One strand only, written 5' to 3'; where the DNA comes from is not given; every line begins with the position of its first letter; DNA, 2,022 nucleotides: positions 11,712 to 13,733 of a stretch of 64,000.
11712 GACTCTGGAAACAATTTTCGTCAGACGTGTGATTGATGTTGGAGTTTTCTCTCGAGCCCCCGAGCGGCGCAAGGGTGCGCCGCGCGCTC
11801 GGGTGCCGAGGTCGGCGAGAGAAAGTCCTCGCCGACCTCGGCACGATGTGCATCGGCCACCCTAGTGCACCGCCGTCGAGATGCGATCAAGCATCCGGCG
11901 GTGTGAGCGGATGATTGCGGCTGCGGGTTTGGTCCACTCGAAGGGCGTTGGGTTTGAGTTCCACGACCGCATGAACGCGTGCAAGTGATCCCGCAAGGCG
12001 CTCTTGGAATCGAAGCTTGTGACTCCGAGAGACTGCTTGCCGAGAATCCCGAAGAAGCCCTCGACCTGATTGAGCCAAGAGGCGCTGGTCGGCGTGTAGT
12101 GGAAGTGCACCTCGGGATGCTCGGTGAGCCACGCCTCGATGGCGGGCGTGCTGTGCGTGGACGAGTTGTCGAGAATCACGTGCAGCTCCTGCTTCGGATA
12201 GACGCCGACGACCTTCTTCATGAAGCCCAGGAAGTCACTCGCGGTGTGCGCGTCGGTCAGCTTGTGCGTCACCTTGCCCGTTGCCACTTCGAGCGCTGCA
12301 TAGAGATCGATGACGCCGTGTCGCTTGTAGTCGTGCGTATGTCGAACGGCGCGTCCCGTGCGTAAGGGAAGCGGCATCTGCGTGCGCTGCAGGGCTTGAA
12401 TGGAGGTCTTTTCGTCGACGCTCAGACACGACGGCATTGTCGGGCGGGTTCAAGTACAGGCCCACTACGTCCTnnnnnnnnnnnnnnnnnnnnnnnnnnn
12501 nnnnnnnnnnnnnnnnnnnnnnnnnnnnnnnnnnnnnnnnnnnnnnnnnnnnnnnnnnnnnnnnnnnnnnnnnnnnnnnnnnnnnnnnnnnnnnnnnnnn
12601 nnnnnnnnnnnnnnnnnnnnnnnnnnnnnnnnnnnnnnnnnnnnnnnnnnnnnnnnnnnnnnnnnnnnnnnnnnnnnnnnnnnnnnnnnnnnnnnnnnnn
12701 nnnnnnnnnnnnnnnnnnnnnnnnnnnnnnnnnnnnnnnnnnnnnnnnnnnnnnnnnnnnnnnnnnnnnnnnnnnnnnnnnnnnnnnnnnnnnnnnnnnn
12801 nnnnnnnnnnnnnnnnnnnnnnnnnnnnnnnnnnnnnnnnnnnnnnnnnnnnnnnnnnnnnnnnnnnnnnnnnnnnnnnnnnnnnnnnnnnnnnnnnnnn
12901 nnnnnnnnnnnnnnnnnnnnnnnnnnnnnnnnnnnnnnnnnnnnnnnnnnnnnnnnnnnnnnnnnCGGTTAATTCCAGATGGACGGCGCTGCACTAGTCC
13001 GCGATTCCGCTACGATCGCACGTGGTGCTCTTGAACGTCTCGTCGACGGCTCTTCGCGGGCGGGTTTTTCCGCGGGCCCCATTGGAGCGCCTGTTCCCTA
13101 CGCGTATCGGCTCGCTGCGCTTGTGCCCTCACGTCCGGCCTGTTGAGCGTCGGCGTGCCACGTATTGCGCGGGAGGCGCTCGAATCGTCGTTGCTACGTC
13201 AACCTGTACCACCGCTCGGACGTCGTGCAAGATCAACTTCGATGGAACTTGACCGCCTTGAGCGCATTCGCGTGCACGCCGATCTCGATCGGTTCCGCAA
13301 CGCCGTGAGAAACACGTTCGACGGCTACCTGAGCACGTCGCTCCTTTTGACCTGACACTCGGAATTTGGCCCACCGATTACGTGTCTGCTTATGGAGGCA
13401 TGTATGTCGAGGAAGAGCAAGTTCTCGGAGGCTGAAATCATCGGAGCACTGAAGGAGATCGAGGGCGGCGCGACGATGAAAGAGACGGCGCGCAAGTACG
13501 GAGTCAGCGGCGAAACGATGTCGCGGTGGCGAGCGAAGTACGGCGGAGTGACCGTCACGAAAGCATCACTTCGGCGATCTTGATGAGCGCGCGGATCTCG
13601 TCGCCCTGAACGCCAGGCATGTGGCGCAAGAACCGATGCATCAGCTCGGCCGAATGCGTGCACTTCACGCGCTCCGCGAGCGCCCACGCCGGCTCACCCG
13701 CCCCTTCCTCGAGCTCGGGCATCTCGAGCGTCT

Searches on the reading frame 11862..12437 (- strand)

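Call 27: search_protein_families(library=pfam, proteins=[window:11862-12437:-], max_evalue=0.001)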
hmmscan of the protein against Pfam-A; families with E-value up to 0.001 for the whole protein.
window:11862-12437:- (191 aa): 1 family
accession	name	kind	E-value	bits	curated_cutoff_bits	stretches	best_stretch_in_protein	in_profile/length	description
PF13358.12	DDE_3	-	2e-20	73.5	28.6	1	7-149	5-146/146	DDE superfamily endonuclease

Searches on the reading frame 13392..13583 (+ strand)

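Call 27: search_protein_families(library=pfam, proteins=[window:13392-13583:+], max_evalue=0.001)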
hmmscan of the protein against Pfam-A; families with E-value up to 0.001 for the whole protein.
window:13392-13583:+ (63 aa): 3 families
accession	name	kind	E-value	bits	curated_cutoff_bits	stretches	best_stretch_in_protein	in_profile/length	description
PF01527.26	HTH_Tnp_1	-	5.5e-14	52.6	24.1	1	5-59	1-57/75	Transposase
PF13384.12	HTH_23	-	0.00014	22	24.6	1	14-52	8-45/50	Homeodomain-like domain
PF13518.12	HTH_28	-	0.00019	21.9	25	1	23-51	9-37/52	Helix-turn-helix domain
